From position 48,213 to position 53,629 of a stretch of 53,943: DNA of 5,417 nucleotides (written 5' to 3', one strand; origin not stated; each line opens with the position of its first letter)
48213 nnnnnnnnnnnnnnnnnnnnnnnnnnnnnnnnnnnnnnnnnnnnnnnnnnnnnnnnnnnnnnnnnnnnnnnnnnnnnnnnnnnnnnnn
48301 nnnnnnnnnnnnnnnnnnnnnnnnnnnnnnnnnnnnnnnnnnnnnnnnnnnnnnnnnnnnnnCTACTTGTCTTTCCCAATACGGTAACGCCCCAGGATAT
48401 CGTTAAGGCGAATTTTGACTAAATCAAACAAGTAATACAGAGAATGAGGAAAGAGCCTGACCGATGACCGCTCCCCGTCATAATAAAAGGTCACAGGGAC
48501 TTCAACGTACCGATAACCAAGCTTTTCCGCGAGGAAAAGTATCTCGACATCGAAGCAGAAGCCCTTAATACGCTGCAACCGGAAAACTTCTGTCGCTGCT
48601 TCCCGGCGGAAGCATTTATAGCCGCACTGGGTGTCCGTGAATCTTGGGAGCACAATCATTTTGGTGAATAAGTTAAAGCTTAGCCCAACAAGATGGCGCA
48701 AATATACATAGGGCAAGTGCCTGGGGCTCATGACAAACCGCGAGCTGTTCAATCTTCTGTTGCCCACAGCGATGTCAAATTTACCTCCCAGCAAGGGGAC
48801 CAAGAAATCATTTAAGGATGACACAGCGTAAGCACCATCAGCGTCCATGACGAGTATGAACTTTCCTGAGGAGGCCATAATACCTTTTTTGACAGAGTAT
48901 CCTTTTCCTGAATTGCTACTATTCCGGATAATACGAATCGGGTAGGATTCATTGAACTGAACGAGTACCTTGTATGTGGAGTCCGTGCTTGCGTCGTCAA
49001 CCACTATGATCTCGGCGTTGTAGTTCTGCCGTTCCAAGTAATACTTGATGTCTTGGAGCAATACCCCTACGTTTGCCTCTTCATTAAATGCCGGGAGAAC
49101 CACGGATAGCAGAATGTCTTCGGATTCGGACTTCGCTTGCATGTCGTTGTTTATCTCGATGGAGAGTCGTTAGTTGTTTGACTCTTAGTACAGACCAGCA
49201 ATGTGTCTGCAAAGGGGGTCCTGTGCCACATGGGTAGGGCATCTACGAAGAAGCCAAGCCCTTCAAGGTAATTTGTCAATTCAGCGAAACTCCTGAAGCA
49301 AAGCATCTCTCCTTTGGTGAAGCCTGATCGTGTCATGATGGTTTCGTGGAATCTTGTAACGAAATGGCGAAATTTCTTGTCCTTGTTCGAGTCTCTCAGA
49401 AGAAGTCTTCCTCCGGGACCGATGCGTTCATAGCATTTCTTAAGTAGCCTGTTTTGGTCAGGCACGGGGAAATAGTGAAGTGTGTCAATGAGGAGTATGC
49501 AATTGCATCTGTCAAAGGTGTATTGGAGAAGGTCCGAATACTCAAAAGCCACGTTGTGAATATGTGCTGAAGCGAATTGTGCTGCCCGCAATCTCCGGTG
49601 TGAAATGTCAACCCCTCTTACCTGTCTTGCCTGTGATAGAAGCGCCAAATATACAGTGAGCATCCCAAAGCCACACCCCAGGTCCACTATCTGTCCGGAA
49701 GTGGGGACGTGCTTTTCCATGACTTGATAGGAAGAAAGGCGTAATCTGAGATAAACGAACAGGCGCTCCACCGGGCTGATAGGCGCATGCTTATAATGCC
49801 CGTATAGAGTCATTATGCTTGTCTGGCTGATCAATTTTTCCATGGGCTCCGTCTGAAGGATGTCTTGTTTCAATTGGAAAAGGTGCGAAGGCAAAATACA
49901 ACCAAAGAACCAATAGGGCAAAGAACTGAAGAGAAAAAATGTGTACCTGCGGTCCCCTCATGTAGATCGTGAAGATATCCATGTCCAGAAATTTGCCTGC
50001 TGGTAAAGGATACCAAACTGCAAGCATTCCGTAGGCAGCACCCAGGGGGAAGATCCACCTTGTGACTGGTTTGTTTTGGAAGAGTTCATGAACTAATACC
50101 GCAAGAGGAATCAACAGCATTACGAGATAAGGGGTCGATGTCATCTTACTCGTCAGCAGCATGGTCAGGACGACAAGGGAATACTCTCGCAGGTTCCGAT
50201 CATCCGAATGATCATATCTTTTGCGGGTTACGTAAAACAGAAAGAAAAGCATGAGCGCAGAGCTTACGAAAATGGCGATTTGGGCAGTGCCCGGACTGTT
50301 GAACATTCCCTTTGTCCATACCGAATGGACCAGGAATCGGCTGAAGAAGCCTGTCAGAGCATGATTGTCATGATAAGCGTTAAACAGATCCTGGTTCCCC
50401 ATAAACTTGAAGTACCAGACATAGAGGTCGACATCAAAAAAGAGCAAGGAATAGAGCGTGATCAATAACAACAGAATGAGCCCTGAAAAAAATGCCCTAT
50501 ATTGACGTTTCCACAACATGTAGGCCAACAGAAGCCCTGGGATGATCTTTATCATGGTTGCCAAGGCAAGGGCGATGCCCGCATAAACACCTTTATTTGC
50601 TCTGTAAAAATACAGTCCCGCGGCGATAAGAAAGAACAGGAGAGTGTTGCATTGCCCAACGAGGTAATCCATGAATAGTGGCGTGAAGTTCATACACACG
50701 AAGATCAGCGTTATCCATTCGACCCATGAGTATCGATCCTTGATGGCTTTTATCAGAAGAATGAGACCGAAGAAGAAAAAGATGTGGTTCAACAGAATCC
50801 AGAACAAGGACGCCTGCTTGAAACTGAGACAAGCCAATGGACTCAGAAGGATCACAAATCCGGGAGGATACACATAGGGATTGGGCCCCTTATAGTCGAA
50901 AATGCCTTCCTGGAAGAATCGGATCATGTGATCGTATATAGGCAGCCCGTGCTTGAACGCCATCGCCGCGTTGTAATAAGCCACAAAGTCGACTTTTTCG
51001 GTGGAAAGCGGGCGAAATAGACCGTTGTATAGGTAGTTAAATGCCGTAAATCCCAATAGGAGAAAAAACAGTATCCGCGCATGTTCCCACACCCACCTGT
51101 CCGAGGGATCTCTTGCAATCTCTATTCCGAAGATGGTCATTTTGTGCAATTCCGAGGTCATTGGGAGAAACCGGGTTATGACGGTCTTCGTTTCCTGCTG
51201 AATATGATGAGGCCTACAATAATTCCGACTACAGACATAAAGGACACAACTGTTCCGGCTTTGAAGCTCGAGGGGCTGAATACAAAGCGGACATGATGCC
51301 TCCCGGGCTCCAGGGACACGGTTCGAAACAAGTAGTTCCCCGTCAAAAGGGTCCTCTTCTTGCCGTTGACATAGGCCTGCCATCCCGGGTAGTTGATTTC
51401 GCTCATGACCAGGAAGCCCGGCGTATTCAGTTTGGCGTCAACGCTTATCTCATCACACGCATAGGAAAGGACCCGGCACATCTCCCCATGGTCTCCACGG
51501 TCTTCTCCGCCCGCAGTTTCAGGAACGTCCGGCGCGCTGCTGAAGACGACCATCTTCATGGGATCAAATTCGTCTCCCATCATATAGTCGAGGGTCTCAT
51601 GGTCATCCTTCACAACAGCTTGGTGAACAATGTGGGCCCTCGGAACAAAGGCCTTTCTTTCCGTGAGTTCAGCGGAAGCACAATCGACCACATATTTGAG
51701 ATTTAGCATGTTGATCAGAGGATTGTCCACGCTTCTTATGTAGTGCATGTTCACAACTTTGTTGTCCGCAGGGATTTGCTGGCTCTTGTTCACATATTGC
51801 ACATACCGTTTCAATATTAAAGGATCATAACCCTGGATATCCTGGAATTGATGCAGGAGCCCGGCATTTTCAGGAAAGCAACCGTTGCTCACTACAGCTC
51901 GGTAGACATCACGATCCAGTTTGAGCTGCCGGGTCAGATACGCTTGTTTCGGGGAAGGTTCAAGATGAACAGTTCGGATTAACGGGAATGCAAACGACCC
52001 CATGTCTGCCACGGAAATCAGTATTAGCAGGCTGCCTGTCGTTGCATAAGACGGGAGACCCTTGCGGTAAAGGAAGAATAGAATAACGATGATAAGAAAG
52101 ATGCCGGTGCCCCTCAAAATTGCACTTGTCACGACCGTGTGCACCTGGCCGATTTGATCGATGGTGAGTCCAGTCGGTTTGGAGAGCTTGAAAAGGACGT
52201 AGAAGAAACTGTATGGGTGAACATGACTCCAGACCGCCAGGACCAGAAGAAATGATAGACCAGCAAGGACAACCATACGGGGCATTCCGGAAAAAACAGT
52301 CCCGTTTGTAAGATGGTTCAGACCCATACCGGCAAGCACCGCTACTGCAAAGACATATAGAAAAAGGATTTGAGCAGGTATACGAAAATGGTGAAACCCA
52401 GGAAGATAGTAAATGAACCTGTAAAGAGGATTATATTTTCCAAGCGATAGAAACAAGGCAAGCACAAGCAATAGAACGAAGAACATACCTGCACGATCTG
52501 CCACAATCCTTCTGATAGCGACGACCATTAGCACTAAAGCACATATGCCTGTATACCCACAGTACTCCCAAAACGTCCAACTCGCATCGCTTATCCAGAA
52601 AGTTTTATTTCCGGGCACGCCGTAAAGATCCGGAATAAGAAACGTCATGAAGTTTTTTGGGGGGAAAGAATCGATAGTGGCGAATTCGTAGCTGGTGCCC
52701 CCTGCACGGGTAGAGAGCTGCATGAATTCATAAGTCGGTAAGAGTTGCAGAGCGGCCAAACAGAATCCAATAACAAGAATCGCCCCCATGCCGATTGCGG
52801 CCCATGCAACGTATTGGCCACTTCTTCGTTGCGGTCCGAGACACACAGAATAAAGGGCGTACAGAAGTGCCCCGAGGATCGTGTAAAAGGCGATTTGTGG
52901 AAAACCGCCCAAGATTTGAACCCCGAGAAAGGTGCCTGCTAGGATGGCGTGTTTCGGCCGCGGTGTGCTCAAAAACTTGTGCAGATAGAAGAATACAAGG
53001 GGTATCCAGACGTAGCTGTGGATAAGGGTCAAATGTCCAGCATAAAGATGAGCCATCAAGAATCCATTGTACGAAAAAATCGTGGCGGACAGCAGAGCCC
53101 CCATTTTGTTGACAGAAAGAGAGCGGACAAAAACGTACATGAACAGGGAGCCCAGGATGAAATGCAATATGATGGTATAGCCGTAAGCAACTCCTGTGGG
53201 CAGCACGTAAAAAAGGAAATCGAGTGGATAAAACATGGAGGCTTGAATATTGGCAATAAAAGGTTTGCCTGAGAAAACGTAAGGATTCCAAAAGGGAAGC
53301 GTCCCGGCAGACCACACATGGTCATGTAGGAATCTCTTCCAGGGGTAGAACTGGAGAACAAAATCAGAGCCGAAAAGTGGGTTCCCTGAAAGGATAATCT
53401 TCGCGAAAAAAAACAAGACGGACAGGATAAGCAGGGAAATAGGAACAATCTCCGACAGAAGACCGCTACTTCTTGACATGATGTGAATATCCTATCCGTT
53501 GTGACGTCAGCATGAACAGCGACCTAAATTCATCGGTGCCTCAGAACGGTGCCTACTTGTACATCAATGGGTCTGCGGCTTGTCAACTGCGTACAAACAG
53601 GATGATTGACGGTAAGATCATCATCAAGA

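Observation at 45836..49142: GT2 / B12-radical SAM / YdjC-deacetylase trio: a hybrid of the FlmF2-NaxD-FlmK and HpnI-J-K pathway logics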

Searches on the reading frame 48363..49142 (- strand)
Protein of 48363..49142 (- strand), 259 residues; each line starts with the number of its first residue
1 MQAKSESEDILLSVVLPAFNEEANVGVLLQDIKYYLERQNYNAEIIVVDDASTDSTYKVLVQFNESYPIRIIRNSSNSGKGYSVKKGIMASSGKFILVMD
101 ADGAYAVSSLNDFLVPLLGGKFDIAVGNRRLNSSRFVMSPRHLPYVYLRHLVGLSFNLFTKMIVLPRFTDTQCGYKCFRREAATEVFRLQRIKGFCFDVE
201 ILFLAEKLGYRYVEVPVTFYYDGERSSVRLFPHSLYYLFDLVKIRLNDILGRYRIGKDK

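Call 3: search_protein_families(library=ncbifam, proteins=[window:48363-49142:-], max_evalue=0.001)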
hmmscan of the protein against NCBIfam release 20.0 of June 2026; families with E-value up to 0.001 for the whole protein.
window:48363-49142:- (259 aa): 24 families
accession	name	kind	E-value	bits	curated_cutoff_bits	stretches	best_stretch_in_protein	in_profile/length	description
TIGR04182.1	glyco_TIGR04182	equivalog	2.8e-19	69.6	325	1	13-232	3-203/293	S-layer glycoprotein N-glycosyltransferase AglJ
TIGR03937.1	PgaC_IcaA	equivalog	9e-15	54.5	422.3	1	8-115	43-147/407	poly-beta-1,6-N-acetyl-D-glucosamine synthase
NF041875.1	EPS_EpsD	equivalog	6.8e-14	52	370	1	12-127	1-114/325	exopolysaccharide biosynthesis glycosyltransferase EpsD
NF058614.1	PPMAGASynPpgS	equivalog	6e-13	48.7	370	1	14-222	4-199/226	polyprenyl-phospho-N-acetylgalactosaminyl synthase PpgS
NF010496.0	PRK13915.1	equivalog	9.3e-13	47.9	262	1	8-117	29-142/307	glucosyl-3-phosphoglycerate synthase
NF047588.1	GlcsyltransPgfSStrep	equivalog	4.4e-12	45.8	500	1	11-136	2-128/308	glycosyltransferase PgfS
NF007482.0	PRK10073.1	equivalog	8e-12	44.8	423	1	8-128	4-121/334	glycosyltransferase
NF041391.1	DPhHxTase_Halo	equivalog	1.2e-11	44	375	1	18-219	3-183/213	dolichyl-phosphate hexose transferase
TIGR04283.1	glyco_like_mftF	equivalog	1e-10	41.6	182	1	12-105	1-85/221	TIGR04283 family arsenosugar biosynthesis glycosyltransferase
NF038302.1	EPS_HpsE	equivalog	1.3e-10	40.7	300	1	12-103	3-97/307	hormogonium polysaccharide biosynthesis glycosyltransferase HpsE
NF053739.1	GlytfEpsEBac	equivalog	3.3e-10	39.4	450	1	13-103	4-93/265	glycosyltransferase EpsE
NF047683.1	TeichurnBiosyTuaG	equivalog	8.3e-10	38.7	400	1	10-111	6-105/252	teichuronic acid biosynthesis protein TuaG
TIGR03965.1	mycofact_glyco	equivalog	1.5e-09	37.3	280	1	11-111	75-173/467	mycofactocin biosynthesis glycosyltransferase MftF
TIGR03111.1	glyc2_xrt_Gpos1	hypoth_equivalog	2.1e-09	36.7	363.95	1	12-112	51-151/439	TIGR03111 family XrtG-associated glycosyltransferase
NF007986.1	PRK10714.1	equivalog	1.5e-08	34.1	529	1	12-132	8-128/316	undecaprenyl-phosphate 4-deoxy-4-formamido-L-arabinose transferase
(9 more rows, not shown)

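Call 4: search_protein_families(library=pfam, proteins=[window:48363-49142:-], max_evalue=0.001)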
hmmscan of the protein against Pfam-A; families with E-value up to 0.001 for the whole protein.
window:48363-49142:- (259 aa): 2 families
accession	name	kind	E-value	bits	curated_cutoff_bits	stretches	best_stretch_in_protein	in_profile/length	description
PF00535.33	Glycos_transf_2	-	3.5e-26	92.6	23.3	1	13-183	1-164/168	Glycosyl transferase family 2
PF13641.12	Glyco_tranf_2_3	-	1.3e-08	35.6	27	1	12-222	3-211/230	Glycosyltransferase like family 2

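Call 52: search_solved_structures(query=window:48366-49142:-, max_evalue=0.001)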
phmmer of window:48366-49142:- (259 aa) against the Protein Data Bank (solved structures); distinct sequences matched with E-value up to 0.001: 26.
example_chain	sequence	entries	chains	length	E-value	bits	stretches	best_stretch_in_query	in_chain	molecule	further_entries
5mlz_A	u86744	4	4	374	1.4e-17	67.1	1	10-223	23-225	Dolichol monophosphate mannose synthase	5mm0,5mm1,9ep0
6p61_A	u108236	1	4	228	1.1e-09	41.2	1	12-106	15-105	Glycosyltransferase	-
5eke_A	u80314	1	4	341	1.7e-08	37.3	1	9-130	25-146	Uncharacterized glycosyltransferase sll0501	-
5ekp_C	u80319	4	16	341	1.7e-08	37.3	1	9-130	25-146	Uncharacterized glycosyltransferase sll0501 | Glycosyltransferase sll0501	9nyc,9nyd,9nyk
9nye_A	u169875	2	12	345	1.8e-08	37.2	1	9-130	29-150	Glycosyltransferase sll0501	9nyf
8bz4_A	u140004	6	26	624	3e-07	33.2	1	4-104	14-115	Glycosyltransferase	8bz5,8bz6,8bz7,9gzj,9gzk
8bz8_A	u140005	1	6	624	3e-07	33.2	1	4-104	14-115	Glycosyltransferase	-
2z87_A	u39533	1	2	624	3.6e-07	33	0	11-103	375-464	Chondroitin synthase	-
2z86_A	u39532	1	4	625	3.6e-07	33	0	11-103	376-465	Chondroitin synthase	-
8vh7_A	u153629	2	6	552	4.2e-07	32.7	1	9-126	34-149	Heparosan synthase B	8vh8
8viw_A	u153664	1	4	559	4.3e-07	32.7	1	9-126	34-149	Heparosan synthase B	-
9jma_A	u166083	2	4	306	4.7e-07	32.6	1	11-131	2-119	GalNAc(5)-diNAcBac-PP-undecaprenol beta-1,3-glucosyltransferase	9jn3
5tz8_A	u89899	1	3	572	6e-07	32.2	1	12-112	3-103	Glycosyl transferase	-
5tze_C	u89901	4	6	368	7.3e-07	32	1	12-112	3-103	Glycosyl transferase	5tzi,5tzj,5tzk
9omm_A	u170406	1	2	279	9.3e-07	31.6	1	12-110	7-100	Glycosyltransferase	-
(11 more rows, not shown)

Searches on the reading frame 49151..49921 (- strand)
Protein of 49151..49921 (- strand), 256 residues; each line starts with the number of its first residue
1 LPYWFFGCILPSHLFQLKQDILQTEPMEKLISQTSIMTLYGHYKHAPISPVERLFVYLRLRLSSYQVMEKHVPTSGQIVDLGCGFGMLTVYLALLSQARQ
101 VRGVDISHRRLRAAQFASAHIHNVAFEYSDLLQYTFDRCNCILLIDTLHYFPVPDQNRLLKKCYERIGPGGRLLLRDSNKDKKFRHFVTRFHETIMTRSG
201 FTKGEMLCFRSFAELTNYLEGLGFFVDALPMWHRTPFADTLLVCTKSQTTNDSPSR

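Call 3: search_protein_families(library=ncbifam, proteins=[window:49151-49921:-], max_evalue=0.001)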
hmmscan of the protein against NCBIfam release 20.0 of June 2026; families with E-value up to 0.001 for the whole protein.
window:49151-49921:- (256 aa): 22 families
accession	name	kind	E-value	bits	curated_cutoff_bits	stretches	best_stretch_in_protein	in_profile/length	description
TIGR02021.1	BchM-ChlM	equivalog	2.1e-10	40.4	158.9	1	67-162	47-142/218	magnesium protoporphyrin IX methyltransferase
TIGR01983.1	UbiG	equivalog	2.1e-10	40.3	102.95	1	69-189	44-165/228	bifunctional 2-polyprenyl-6-hydroxyphenol methylase/3-demethylubiquinol 3-O-methyltransferase UbiG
TIGR00740.1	TIGR00740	equivalog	7.5e-10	38.9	193.3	1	66-211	45-197/239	carboxy-S-adenosyl-L-methionine synthase CmoA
NF041536.1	ArsM_DUF2284_UU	exception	4.3e-08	31.9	575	1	74-178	76-183/459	arsenite methyltransferase/DUF2284 domain selenoprotein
NF043040.1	corrin_prot_MT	hypoth_equivalog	4.4e-08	32.8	180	1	66-190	33-163/216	corrinoid protein-associated methyltransferase CpaM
NF045667.1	MTase_DVU1556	equivalog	1.2e-06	28.1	155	1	72-184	20-128/213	DVU_1556 family methyltransferase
NF010703.0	PRK14103.1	equivalog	1.2e-06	28.1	320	1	75-175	30-124/256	trans-aconitate 2-methyltransferase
NF041537.1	ArsM_AhpD_UU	exception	1.6e-06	27.2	510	1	76-178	78-183/345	arsenite methyltransferase/AhpD domain selenoprotein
NF011529.0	PRK14968.1-3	equivalog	2.4e-06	27.1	162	1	74-156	34-114/198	putative methyltransferase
NF053839.1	CPFASynBruc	equivalog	5.7e-06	25.5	600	1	75-177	175-278/410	cyclopropane fatty acid synthase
NF002463.0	PRK01683.1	equivalog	1.2e-05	25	297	1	75-186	32-139/258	trans-aconitate 2-methyltransferase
NF047649.1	MTase_UXPK_star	exception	1.4e-05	24.3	460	1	77-177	80-183/283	methyltransferase/UXPK-star double selenoprotein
TIGR02072.1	BioC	equivalog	1.5e-05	24.9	184.95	1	74-221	34-169/244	malonyl-ACP O-methyltransferase BioC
TIGR03534.1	RF_mod_PrmC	equivalog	2.7e-05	23.8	199.1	1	72-135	84-151/253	peptide chain release factor N(5)-glutamine methyltransferase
TIGR04074.1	bacter_Hen1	equivalog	5.1e-05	22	340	1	75-115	283-323/462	3' terminal RNA ribose 2'-O-methyltransferase Hen1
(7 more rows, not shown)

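Call 4: search_protein_families(library=pfam, proteins=[window:49151-49921:-], max_evalue=0.001)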
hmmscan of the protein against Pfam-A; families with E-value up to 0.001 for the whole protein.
window:49151-49921:- (256 aa): 10 families
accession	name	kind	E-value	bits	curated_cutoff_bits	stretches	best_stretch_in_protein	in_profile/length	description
PF13649.12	Methyltransf_25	-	2.2e-13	51.1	27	1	78-171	1-97/97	Methyltransferase domain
PF13489.12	Methyltransf_23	-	3.3e-12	46.9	27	1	73-226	21-161/164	Methyltransferase domain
PF08242.18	Methyltransf_12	-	2.8e-11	44.4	30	1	79-173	1-98/98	Methyltransferase domain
PF08241.18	Methyltransf_11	-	4e-10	40.7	21.2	1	79-174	1-94/95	Methyltransferase domain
PF13847.12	Methyltransf_31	-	8.7e-10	38.9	27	1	77-184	6-118/145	Methyltransferase domain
PF05175.20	MTS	-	6.6e-09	36.1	23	1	68-144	27-104/170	Methyltransferase small domain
PF01739.24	CheR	-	2e-05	24.6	27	1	115-180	111-178/195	CheR methyltransferase, SAM binding domain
PF00891.24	Methyltransf_2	-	7e-05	22.7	22.3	1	76-183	64-172/210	O-methyltransferase domain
PF02353.26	CMAS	-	0.00038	20.3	27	1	77-227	65-213/273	Mycolic acid cyclopropane synthetase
PF06325.19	PrmA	-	0.00068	19.6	22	1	66-115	153-201/296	Ribosomal protein L11 methyltransferase (PrmA)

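Call 53: search_solved_structures(query=window:49154-49849:-, max_evalue=0.01)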
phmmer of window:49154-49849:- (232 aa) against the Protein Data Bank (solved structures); distinct sequences matched with E-value up to 0.01: 38.
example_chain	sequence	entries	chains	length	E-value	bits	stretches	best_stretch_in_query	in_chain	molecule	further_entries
4iv8_A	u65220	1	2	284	4.4e-10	42.7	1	48-160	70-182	Phosphoethanolamine N-methyltransferase,putative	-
1im8_A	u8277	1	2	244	1.7e-08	37.6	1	43-186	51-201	YecO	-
3bus_A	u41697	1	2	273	7.4e-08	35.5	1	47-153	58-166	Methyltransferase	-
1ve3_A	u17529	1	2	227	1.1e-07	34.9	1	43-153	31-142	hypothetical protein PH0226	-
8zc8_A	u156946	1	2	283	1.4e-07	34.6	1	38-154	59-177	MitM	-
4mwz_A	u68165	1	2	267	1.4e-07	34.5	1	49-168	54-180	Phosphoethanolamine N-methyltransferase, putative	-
21zq_A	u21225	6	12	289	1.5e-07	34.5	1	38-154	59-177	MitM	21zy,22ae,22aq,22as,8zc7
4iv0_A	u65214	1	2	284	1.6e-07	34.3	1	49-168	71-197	Phosphoethanolamine N-methyltransferase, putative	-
3uj6_A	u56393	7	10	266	1.8e-07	34.2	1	50-175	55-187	Phosphoethanolamine N-methyltransferase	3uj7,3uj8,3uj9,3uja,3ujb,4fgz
3ujd_A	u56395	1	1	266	1.8e-07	34.2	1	50-175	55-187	Phosphoethanolamine N-methyltransferase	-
3ujc_A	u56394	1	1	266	6.5e-07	32.4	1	50-175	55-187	Phosphoethanolamine N-methyltransferase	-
4r6w_A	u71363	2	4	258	6.7e-07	32.3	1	50-175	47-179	Phosphoethanolamine N-methyltransferase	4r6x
4iwn_A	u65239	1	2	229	9.5e-07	31.8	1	43-190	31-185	tRNA (cmo5U34)-methyltransferase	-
1wzn_A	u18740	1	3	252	4.6e-06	29.6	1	53-149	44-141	SAM-dependent methyltransferase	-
4gek_A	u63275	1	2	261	5.1e-06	29.4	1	43-190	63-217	tRNA (cmo5U34)-methyltransferase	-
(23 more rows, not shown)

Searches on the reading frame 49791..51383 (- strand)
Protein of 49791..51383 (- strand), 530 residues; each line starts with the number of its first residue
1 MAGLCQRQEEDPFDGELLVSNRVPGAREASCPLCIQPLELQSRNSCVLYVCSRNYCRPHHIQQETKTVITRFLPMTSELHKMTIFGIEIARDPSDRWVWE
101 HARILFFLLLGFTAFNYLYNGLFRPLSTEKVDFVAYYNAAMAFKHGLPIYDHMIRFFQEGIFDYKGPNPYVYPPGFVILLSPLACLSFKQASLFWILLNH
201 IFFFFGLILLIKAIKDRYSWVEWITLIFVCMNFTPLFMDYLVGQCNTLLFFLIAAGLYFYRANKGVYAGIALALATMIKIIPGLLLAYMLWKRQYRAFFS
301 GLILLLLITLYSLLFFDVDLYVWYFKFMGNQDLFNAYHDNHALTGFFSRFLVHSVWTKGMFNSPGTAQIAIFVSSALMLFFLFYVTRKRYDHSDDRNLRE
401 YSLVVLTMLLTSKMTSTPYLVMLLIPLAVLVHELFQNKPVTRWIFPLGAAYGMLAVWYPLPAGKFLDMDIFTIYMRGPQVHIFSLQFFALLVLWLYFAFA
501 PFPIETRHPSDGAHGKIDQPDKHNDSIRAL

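Call 3: search_protein_families(library=ncbifam, proteins=[window:49791-51383:-], max_evalue=0.001)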
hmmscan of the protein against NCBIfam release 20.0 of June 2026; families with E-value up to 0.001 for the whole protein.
window:49791-51383:- (530 aa): 1 family
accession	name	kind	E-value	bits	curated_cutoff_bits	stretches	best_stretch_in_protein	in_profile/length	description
NF009915.0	PRK13375.1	equivalog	5e-10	38.5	413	1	98-361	27-285/425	mannosyltransferase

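Call 4: search_protein_families(library=pfam, proteins=[window:49791-51383:-], max_evalue=0.001)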
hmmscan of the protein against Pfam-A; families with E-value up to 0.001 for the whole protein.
window:49791-51383:- (530 aa): 1 family
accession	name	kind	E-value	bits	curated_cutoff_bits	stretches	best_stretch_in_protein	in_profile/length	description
PF09594.16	GT87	-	2.6e-34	119.5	25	1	170-412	1-236/237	Glycosyltransferase family 87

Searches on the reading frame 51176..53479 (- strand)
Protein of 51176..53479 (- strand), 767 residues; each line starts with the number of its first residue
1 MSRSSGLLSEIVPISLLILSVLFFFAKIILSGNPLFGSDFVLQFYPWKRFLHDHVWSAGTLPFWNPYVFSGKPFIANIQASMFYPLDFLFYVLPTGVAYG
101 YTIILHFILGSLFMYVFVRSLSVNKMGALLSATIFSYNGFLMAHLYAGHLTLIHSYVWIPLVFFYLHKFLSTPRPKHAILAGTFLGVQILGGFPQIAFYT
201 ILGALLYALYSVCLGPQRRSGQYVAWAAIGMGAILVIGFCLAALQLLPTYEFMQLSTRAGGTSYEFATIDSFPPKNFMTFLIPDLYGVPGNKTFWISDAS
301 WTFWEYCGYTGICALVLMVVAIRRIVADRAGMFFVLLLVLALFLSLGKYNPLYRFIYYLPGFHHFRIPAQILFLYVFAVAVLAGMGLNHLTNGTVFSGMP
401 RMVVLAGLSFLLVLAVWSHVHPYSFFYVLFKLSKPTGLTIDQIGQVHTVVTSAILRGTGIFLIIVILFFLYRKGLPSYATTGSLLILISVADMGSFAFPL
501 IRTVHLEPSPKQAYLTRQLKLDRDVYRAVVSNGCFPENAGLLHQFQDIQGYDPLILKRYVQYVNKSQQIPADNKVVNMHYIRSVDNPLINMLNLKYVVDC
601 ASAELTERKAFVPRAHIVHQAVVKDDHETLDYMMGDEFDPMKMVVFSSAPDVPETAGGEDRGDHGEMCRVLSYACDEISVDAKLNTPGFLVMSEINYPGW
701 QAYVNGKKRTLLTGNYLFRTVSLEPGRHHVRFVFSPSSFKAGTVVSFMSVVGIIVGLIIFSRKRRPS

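Call 3: search_protein_families(library=ncbifam, proteins=[window:51176-53479:-], max_evalue=0.001)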
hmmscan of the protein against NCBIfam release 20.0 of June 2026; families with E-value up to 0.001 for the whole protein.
window:51176-53479:- (767 aa): 1 family
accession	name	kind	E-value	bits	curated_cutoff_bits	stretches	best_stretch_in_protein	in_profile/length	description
NF047590.1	GlcsyltransPgfM2Strep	equivalog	0.00042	18.6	1500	1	695-757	814-877/884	glycosyltransferase PgfM2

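Call 4: search_protein_families(library=pfam, proteins=[window:51176-53479:-], max_evalue=0.001)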
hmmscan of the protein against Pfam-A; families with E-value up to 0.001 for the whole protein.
window:51176-53479:- (767 aa): 1 family
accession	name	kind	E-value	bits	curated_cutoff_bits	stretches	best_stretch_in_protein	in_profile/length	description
PF09586.16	YfhO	-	3.5e-22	79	28.5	2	14-599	4-551/835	Bacterial membrane protein YfhO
